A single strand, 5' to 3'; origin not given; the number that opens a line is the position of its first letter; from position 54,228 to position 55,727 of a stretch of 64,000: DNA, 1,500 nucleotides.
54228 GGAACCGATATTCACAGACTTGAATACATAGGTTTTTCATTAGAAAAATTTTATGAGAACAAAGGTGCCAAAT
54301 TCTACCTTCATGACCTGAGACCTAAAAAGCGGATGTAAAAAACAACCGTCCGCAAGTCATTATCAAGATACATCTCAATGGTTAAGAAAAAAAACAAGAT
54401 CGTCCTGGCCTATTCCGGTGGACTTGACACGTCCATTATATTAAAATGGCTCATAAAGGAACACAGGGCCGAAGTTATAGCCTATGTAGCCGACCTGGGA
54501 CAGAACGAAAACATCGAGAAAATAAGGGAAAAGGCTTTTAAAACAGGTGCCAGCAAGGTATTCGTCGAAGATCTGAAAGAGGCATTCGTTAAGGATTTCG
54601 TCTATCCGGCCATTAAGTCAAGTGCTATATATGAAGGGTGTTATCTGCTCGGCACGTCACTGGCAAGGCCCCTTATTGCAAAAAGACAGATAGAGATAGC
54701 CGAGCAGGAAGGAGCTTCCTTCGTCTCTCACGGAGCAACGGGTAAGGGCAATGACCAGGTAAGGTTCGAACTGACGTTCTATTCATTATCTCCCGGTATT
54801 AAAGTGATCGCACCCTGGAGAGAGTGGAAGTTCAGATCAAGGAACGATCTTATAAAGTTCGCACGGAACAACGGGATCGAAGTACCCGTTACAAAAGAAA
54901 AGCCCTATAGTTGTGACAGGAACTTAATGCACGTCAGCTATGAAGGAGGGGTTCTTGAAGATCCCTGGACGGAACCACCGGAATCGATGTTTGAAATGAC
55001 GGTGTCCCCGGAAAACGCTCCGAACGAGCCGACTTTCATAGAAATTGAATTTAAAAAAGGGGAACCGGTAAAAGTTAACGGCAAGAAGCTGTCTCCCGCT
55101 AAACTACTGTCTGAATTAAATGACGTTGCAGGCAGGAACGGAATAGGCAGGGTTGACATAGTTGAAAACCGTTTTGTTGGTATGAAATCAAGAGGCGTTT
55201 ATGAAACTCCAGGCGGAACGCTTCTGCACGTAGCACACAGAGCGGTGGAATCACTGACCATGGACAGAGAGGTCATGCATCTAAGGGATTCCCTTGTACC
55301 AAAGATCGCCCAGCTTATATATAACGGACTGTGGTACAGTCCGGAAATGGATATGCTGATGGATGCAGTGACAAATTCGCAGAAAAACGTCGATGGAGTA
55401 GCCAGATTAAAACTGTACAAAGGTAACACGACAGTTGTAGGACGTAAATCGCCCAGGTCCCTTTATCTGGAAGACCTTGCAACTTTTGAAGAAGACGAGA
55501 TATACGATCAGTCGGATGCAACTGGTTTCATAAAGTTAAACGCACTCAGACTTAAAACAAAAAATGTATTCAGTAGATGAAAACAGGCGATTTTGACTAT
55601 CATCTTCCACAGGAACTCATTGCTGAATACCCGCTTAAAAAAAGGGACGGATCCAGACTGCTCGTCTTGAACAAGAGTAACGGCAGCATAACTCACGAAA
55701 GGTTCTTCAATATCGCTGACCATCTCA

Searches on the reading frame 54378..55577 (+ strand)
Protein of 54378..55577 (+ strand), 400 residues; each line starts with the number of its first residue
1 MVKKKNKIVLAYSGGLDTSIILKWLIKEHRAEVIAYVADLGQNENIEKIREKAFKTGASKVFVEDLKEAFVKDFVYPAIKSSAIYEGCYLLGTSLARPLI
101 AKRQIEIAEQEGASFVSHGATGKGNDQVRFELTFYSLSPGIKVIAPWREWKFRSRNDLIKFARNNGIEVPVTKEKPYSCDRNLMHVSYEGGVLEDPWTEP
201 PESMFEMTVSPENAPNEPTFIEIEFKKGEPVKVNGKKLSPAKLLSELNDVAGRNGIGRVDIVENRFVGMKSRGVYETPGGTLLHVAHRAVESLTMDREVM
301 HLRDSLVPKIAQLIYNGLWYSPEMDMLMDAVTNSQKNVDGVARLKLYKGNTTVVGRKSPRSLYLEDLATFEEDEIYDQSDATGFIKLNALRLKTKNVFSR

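Call 72: search_protein_families(library=ncbifam, proteins=[window:54378-55577:+], max_evalue=1e-10)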
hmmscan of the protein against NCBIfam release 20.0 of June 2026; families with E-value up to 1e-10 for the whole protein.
window:54378-55577:+ (400 aa): 6 families
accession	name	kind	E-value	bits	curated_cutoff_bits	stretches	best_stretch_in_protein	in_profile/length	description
NF001770.0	PRK00509.1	equivalog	5.2e-187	621.8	334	1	3-396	2-395/401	argininosuccinate synthase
TIGR00032.1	argG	equivalog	4.4e-151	503.7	268.2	1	7-394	1-388/394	argininosuccinate synthase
NF010392.0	PRK13820.1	equivalog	3e-121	405.1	512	1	5-394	2-387/395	argininosuccinate synthase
NF003385.0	PRK04527.1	equivalog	1.7e-64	217.9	603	1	5-388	3-385/401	argininosuccinate synthase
NF038212.1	argG_rel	exception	1e-52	179.3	425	1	2-374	11-379/381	argininosuccinate synthase-related protein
NF003779.0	PRK05370.1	equivalog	6.8e-49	166.9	657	1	4-391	10-412/448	argininosuccinate synthase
